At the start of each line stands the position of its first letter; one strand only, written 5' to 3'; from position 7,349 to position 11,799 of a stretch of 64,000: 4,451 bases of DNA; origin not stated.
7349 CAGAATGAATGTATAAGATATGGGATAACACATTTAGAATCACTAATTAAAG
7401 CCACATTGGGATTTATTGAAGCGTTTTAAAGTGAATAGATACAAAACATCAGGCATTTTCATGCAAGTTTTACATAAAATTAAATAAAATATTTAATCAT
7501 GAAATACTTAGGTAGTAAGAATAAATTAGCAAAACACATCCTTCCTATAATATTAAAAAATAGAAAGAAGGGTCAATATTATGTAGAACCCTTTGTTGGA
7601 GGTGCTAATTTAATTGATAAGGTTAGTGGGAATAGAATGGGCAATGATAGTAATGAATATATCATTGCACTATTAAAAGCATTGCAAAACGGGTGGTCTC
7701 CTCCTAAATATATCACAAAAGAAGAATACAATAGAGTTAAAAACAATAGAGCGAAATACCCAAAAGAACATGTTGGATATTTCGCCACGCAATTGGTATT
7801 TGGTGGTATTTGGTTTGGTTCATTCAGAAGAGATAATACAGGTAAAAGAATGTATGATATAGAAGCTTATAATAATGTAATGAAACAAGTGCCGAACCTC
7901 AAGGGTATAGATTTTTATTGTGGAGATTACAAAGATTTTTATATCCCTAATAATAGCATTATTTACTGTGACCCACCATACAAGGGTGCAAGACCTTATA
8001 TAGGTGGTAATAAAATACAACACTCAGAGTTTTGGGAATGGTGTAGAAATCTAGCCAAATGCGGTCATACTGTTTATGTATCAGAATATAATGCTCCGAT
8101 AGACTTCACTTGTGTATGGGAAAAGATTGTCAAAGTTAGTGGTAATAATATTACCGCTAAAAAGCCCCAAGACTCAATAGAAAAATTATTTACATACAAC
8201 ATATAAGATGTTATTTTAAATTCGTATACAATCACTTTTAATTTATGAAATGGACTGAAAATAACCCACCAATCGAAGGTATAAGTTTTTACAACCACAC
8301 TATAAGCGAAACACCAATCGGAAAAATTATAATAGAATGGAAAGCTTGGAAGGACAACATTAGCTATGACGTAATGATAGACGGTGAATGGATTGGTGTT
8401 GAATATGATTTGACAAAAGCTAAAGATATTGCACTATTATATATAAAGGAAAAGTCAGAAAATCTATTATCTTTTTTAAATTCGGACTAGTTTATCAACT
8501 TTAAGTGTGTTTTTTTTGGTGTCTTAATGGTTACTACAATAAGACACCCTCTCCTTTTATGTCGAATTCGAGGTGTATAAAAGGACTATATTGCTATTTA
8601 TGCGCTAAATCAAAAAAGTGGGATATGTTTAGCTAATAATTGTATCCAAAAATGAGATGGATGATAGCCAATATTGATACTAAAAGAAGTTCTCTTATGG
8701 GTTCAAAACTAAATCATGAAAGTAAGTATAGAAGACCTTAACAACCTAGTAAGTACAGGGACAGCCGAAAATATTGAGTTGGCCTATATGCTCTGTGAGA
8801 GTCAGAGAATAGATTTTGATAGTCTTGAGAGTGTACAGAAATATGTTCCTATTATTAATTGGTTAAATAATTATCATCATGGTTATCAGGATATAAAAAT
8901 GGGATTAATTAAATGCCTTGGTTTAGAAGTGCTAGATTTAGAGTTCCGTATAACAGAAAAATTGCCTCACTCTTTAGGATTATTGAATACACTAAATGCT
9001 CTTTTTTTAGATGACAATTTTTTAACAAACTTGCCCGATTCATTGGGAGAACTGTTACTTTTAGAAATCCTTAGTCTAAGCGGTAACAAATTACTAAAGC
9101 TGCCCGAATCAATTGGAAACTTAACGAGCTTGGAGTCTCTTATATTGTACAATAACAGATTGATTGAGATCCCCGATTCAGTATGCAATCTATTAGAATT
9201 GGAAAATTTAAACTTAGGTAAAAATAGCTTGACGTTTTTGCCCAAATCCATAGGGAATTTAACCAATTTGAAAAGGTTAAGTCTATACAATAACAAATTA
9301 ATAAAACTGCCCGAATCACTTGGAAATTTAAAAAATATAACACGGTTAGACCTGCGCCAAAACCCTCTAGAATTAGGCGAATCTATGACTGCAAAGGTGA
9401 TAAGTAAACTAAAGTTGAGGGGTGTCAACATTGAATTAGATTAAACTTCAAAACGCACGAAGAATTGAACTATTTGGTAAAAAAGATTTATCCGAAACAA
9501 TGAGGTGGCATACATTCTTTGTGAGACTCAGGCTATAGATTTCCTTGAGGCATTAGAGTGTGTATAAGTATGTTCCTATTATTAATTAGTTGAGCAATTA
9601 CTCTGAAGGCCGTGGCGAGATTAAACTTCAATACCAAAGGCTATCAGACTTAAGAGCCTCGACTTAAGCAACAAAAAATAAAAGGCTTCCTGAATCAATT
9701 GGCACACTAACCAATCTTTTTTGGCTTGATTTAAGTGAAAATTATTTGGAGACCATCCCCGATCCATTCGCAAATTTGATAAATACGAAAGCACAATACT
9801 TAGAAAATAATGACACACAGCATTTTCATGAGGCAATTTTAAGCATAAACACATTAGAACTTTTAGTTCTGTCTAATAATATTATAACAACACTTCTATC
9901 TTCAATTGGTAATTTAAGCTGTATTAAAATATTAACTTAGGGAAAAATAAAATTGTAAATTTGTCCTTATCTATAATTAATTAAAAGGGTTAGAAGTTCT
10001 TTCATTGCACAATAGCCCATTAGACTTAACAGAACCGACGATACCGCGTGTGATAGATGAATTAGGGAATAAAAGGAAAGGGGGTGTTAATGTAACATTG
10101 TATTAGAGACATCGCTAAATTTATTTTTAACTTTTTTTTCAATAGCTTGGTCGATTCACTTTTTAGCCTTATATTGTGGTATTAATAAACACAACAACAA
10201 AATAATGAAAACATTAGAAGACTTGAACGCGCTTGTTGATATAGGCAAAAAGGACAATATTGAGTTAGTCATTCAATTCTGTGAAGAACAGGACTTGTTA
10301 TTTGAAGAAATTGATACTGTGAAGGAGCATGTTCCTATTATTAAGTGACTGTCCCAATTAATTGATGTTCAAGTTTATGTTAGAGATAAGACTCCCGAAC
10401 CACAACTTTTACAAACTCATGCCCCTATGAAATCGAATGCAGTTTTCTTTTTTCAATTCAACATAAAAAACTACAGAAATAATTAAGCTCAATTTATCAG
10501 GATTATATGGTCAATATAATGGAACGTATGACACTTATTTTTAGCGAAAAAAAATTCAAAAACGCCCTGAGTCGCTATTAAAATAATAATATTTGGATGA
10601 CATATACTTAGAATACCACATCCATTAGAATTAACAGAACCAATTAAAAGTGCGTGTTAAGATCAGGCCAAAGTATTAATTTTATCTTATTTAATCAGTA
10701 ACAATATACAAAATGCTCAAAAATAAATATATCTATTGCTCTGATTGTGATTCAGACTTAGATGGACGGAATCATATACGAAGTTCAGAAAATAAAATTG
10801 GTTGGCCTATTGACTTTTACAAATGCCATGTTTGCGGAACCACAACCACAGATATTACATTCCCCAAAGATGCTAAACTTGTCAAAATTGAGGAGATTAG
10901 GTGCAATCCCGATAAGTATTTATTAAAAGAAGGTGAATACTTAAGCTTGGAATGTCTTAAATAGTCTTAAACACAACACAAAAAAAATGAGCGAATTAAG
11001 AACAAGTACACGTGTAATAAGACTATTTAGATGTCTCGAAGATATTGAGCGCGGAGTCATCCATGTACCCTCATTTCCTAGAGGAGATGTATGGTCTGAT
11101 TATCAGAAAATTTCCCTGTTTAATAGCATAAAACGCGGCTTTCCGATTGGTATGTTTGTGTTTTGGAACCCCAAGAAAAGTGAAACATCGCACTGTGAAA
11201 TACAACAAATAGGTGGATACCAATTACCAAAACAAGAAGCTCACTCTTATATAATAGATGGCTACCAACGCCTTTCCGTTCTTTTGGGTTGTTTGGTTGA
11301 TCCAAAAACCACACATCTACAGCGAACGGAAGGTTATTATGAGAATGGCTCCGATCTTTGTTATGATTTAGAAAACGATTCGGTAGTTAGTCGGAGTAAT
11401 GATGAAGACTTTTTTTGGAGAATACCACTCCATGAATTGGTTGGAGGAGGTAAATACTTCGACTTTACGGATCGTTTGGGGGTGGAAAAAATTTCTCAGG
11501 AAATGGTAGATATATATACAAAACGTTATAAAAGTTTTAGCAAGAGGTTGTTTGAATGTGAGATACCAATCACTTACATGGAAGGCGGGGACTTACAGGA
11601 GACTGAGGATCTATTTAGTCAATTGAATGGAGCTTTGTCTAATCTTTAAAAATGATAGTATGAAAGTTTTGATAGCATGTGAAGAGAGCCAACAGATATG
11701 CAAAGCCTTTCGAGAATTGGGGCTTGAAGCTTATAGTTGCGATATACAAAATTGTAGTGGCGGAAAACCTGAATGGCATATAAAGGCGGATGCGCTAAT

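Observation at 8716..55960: Phage-encoded LRR gene family (six copies, three loci) in birth-and-death evolution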

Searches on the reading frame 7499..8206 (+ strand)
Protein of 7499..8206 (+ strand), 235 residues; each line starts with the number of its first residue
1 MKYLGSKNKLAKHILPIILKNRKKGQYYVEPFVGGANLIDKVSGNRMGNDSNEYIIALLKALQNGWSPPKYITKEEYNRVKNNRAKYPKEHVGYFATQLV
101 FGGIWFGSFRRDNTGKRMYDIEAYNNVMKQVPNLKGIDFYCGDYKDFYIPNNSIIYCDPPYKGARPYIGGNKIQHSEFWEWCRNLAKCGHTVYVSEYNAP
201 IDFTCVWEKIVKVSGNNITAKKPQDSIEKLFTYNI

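Call 58: search_protein_families(library=phrogs, proteins=[window:7499-8206:+], max_evalue=0.001)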
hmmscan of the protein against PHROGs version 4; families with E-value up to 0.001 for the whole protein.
window:7499-8206:+ (235 aa): 3 families
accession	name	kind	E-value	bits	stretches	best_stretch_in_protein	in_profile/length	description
phrog_56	-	other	2.8e-44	153.4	1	1-233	65-322/647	DNA methyltransferase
phrog_1996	-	other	4.2e-06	27.8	1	126-201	26-106/150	DNA methyltransferase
phrog_13242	-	unknown function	0.00093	19.3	0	7-181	35-217/450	-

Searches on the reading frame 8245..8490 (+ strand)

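Call 58: search_protein_families(library=phrogs, proteins=[window:8245-8490:+], max_evalue=0.001)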
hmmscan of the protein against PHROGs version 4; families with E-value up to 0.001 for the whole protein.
window:8245-8490:+ (81 aa): 1 family
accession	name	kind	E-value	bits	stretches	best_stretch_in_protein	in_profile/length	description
phrog_33319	-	unknown function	5.6e-11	43.2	1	2-80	10-84/85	-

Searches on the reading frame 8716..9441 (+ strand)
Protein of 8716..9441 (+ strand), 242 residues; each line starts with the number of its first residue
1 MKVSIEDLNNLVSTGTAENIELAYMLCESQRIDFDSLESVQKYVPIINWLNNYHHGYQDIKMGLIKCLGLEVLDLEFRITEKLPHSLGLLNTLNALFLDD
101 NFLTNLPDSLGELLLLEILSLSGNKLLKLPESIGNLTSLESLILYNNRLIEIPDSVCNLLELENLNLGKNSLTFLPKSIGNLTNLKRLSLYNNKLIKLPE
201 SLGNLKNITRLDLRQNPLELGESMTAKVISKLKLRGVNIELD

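Call 17: find_homologous_proteins(query=window:8716-9441:+, region=1-75, max_evalue=0.01)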
Query window:8716-9441:+, residues 1-75: 7 candidates shared short words with the query, none scored E <= 0.01.

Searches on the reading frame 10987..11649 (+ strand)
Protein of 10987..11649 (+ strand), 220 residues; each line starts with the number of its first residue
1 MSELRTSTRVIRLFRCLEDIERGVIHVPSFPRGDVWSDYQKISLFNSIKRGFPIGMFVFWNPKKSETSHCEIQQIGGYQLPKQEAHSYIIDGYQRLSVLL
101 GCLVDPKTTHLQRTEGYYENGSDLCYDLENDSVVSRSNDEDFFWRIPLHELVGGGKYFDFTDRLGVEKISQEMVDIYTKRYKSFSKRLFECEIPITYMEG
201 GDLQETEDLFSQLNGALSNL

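Call 58: search_protein_families(library=phrogs, proteins=[window:10987-11649:+], max_evalue=0.001)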
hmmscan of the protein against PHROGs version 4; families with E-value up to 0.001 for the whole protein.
window:10987-11649:+ (220 aa): 3 families
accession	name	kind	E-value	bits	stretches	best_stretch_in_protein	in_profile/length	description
phrog_1583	-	unknown function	1.3e-09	38.2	1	27-100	38-98/417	-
phrog_2598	-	unknown function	2.1e-05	24.8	1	19-105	40-107/352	-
phrog_17051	-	unknown function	6.9e-05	22.9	1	12-70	8-66/584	-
